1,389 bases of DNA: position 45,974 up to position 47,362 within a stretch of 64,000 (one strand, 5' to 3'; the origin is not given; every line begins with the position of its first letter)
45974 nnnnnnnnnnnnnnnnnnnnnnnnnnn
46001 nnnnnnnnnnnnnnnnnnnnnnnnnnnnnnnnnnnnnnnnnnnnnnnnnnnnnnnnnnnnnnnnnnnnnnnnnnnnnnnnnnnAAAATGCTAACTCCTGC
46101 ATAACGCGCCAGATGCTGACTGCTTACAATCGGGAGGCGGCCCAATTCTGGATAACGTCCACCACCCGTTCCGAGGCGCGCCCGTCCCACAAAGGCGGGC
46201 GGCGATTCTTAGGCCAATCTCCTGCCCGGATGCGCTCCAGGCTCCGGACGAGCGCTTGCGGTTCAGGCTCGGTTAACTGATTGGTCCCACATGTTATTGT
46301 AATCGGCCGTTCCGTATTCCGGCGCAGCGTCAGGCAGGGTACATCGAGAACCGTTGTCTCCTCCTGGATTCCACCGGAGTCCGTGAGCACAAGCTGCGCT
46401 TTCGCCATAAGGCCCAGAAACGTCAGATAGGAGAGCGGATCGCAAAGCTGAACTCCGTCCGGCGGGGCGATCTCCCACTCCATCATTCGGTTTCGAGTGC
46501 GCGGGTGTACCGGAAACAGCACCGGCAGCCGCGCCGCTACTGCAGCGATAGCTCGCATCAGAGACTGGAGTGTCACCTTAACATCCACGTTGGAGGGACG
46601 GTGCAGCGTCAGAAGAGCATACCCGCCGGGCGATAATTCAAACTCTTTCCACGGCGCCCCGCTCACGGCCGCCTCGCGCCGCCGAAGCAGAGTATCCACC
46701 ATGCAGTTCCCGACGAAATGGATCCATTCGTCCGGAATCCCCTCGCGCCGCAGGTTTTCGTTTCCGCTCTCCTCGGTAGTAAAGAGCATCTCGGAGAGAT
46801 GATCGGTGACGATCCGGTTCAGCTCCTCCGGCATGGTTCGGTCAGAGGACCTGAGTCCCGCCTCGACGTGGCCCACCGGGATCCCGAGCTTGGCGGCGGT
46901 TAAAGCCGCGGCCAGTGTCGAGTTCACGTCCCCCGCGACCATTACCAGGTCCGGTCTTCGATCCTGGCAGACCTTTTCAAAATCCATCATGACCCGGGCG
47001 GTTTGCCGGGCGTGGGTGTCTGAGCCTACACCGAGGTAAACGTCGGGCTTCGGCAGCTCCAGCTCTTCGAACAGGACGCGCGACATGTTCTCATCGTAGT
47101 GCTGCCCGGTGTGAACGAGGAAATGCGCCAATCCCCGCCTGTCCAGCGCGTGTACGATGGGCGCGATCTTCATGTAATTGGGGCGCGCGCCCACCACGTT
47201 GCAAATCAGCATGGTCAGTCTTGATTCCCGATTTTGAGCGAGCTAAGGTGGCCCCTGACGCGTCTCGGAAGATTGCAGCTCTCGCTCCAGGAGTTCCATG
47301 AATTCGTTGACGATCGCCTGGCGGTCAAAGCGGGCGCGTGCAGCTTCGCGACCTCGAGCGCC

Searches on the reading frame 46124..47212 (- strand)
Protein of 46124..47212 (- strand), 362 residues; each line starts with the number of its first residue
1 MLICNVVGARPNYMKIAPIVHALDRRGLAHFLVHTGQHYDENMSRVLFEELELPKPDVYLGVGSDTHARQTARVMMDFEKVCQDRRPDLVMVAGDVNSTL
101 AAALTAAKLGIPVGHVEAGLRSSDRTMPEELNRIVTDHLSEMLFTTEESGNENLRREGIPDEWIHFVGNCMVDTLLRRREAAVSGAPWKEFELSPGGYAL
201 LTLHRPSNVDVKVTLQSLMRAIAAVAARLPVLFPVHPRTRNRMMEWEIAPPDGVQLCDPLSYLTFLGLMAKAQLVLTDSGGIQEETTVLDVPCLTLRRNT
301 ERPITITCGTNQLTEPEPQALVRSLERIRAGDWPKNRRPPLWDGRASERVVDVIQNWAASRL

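Call 21: search_protein_families(library=pfam, proteins=[window:46124-47212:-], max_evalue=0.00001)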
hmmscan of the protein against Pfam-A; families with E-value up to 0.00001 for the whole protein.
window:46124-47212:- (362 aa): 2 families
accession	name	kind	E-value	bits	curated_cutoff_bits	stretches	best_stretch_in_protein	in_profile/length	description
PF02350.25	Epimerase_2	-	3e-106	355.6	30.6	1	23-354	3-346/347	UDP-N-acetylglucosamine 2-epimerase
PF13579.12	Glyco_trans_4_4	-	1.3e-07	32.6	29.7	0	19-169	10-157/158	Glycosyl transferase 4-like domain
